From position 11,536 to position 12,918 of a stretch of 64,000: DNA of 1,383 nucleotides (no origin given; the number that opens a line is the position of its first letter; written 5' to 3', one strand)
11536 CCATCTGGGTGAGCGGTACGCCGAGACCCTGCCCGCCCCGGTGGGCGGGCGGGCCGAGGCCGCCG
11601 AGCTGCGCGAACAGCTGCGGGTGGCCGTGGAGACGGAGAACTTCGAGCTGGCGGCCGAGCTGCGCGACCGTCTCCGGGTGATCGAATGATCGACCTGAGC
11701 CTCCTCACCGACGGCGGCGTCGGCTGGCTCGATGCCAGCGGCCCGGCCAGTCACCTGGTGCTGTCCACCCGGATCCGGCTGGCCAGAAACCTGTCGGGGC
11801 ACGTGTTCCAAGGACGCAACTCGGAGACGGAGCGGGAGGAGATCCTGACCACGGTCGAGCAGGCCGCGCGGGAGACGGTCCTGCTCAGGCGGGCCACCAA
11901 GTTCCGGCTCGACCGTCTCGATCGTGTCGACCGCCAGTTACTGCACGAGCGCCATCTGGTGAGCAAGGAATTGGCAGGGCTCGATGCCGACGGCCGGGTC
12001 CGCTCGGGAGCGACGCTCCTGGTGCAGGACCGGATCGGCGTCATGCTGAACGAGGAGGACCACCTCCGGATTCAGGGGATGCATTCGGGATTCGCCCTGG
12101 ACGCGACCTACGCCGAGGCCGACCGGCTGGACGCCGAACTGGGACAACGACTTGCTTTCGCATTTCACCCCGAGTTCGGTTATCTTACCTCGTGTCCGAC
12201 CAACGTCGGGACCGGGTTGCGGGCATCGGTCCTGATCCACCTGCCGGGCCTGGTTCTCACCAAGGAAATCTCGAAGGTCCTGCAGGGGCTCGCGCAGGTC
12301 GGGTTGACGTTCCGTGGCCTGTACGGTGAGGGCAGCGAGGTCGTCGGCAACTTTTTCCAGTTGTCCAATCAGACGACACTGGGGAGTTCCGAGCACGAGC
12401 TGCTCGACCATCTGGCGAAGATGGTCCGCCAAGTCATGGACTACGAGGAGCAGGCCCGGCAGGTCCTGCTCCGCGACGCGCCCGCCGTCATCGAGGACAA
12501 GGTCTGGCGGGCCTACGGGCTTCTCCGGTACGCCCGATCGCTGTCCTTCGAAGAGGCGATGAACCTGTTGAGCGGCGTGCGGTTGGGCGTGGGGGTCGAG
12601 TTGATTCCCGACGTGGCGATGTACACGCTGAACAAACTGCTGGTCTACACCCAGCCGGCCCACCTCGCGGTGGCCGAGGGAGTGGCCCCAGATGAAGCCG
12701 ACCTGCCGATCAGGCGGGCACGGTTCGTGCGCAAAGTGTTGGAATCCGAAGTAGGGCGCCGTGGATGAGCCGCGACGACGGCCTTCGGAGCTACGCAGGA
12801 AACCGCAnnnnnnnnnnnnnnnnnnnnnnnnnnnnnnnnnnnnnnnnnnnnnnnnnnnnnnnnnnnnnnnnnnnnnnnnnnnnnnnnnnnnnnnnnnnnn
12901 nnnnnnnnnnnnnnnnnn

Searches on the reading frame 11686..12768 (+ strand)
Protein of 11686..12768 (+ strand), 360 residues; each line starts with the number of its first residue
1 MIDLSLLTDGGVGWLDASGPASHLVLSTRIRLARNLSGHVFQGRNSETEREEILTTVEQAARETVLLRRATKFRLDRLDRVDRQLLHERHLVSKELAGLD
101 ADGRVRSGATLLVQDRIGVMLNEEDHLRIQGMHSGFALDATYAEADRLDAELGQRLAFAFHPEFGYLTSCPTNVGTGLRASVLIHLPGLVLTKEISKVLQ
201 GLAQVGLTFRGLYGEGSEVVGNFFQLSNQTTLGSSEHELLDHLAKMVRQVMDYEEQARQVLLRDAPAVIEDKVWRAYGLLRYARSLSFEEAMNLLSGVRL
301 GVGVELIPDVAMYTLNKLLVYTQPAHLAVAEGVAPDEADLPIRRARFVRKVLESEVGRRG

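Call 14: search_protein_families(library=pfam, proteins=[window:11686-12768:+], max_evalue=0.0001)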
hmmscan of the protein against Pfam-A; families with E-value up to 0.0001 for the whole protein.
window:11686-12768:+ (360 aa): 1 family
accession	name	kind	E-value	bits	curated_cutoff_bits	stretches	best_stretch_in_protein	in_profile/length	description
PF00217.24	ATP-gua_Ptrans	-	4.1e-60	203.1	22.4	1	57-256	6-202/203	ATP:guanido phosphotransferase, C-terminal catalytic domain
